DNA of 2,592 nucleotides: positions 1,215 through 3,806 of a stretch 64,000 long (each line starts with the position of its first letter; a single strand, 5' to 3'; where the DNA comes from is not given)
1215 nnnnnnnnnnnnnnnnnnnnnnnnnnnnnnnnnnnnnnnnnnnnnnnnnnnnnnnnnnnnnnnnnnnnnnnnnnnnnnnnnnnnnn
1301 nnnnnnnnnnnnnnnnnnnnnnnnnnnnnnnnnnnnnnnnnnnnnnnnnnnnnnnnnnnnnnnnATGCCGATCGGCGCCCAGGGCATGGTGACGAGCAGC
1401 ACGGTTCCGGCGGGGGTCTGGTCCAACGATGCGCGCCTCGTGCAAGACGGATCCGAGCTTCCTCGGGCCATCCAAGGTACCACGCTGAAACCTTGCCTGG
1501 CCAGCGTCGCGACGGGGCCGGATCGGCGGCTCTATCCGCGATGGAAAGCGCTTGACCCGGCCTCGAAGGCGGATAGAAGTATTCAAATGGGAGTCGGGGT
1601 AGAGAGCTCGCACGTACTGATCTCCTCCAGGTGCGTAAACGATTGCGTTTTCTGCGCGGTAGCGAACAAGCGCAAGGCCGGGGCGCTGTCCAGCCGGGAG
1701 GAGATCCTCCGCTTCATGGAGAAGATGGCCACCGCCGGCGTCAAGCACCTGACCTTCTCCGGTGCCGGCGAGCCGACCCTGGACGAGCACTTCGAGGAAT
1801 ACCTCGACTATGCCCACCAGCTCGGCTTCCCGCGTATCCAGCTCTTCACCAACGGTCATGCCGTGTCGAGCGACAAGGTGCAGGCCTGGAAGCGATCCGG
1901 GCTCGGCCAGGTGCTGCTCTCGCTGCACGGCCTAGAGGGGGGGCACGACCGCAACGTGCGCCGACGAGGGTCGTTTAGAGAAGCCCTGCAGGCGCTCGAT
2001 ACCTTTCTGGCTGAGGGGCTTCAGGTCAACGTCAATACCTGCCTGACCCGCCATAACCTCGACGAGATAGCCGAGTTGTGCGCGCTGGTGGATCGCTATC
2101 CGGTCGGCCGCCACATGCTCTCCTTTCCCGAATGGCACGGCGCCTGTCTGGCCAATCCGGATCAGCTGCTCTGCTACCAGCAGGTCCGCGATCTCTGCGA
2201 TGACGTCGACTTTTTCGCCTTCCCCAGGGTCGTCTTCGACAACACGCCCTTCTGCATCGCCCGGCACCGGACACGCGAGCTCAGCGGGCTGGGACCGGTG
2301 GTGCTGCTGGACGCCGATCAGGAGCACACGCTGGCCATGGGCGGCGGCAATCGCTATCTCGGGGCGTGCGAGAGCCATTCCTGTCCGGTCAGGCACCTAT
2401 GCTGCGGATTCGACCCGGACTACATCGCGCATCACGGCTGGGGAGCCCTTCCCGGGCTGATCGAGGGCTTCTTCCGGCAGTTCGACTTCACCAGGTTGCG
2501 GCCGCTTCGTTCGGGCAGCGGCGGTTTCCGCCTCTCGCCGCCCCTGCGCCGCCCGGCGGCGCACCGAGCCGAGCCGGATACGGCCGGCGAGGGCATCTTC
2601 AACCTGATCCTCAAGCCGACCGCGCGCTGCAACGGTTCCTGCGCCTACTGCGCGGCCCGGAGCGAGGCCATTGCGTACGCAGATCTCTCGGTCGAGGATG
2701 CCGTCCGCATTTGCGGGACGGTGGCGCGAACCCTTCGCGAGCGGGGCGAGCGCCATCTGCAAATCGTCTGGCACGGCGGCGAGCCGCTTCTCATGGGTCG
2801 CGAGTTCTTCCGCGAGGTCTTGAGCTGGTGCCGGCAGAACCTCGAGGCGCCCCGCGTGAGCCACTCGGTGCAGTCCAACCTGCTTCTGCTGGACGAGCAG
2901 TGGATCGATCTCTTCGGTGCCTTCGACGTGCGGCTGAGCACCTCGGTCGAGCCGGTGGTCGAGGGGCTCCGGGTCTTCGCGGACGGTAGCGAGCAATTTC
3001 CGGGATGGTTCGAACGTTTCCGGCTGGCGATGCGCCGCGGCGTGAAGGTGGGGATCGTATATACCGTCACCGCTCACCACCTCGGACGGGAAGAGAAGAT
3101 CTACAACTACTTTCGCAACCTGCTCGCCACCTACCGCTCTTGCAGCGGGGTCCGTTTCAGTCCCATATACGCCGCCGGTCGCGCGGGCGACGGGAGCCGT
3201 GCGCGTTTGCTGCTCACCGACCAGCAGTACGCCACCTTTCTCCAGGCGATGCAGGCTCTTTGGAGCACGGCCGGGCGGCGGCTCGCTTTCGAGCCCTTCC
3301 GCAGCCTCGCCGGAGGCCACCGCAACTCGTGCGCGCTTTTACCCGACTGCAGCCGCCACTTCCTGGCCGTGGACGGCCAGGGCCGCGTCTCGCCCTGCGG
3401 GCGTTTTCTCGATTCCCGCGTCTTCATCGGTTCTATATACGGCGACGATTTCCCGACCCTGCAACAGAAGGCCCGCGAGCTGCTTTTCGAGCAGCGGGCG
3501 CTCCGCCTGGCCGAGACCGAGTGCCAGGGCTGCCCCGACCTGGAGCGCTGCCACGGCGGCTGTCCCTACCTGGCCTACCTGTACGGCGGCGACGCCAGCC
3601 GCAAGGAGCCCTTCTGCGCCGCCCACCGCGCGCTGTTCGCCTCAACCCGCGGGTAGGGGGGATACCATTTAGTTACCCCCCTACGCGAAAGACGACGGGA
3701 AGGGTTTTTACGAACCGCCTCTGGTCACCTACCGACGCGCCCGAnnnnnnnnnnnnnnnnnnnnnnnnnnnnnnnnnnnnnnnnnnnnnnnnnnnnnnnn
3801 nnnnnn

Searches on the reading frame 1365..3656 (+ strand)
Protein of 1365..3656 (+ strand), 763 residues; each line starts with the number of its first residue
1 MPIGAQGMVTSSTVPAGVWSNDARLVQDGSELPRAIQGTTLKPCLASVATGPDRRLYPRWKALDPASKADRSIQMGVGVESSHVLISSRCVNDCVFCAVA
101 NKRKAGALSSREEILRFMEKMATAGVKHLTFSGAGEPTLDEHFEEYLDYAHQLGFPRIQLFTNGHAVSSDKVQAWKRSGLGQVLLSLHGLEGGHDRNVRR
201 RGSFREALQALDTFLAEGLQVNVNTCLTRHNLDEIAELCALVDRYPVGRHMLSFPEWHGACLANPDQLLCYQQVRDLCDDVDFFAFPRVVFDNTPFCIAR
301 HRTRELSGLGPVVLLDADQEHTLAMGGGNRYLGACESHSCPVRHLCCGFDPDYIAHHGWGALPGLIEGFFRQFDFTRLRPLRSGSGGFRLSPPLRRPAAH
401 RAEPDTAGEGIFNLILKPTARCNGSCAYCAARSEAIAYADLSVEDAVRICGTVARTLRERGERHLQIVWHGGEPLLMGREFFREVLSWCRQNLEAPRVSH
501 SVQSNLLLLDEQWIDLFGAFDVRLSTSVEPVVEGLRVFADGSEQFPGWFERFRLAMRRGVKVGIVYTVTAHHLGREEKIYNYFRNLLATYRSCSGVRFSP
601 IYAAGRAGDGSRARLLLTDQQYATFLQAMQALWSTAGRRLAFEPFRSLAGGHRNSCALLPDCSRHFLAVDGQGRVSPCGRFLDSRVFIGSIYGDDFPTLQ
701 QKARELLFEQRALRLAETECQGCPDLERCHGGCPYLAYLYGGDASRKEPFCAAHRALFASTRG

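Call 3: search_protein_families(library=pfam, proteins=[window:1365-3656:+], max_evalue=0.01)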
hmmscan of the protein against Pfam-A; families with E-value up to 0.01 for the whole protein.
window:1365-3656:+ (763 aa): 2 families
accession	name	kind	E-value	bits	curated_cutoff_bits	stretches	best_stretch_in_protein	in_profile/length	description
PF04055.27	Radical_SAM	-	1.6e-32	113.4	29.5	2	85-241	2-165/166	Radical SAM superfamily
PF13353.11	Fer4_12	-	0.00027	21.7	22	0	84-142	9-66/137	4Fe-4S single cluster domain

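Call 4: search_protein_families(library=ncbifam, proteins=[window:1365-3656:+], max_evalue=0.01)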
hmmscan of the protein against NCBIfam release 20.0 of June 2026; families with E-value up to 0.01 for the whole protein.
window:1365-3656:+ (763 aa): 86 families (the best 25 are shown)
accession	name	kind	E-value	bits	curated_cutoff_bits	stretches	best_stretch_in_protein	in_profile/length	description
NF041298.1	rSAM_mat_DynA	equivalog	1.5e-42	145.8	450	2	415-755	4-343/356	dynobactin maturation radical SAM/SPASM protein DynA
TIGR03942.1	sulfatase_rSAM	equivalog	7.9e-41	140.3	349.45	1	415-761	3-353/363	anaerobic sulfatase maturase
TIGR04083.1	rSAM_pep_methan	hypoth_equivalog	2.7e-33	115.4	300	2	415-585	3-166/376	TIGR04083 family peptide-modifying radical SAM enzyme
TIGR04051.1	rSAM_NirJ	equivalog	5.3e-28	98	515.45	2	88-276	10-197/354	heme d1 biosynthesis radical SAM protein NirJ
NF041718.1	rSAM_phane_AMC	equivalog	9.6e-25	87.3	425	1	413-586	7-178/362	cyclophane-forming radical SAM peptide maturase AmcB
TIGR03962.1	mycofact_rSAM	equivalog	1.4e-24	86.9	265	2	89-246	21-177/339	mycofactocin radical SAM maturase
TIGR04545.1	rSAM_ahbD_hemeb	equivalog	1e-23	84.3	500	2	88-245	8-165/339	heme b synthase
TIGR02109.1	PQQ_syn_pqqE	equivalog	2e-23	82.9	381.35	2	86-273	13-200/358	pyrroloquinoline quinone biosynthesis protein PqqE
NF041707.1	rSAM_YhhB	equivalog_domain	4.4e-23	81.8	445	1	414-529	4-123/369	cyclophane-forming radical SAM/SPASM peptide maturase YhhB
TIGR04163.1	rSAM_cobopep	equivalog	5.6e-23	81.4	375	2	415-754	67-408/428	peptide-modifying radical SAM enzyme CbpB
TIGR04303.1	GeoRSP_rSAM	equivalog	1.5e-22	80.6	400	2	88-268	13-190/325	GeoRSP system radical SAM/SPASM protein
TIGR02668.1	moaA_archaeal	equivalog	1.5e-22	79.9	325.25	2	78-243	8-174/303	GTP 3',8-cyclase MoaA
TIGR04054.1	rSAM_NirJ1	equivalog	3.6e-22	78.5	650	2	87-249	43-204/387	putative heme d1 biosynthesis radical SAM protein NirJ1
NF041300.1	rSAM_mat_DarW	exception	7.2e-22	77.8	650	1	411-757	40-390/415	radical SAM/SPASM peptide maturase DarW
TIGR03977.1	rSAM_pair_HxsC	equivalog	1.4e-21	76.7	267.9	2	82-270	27-220/292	His-Xaa-Ser system radical SAM maturase HxsC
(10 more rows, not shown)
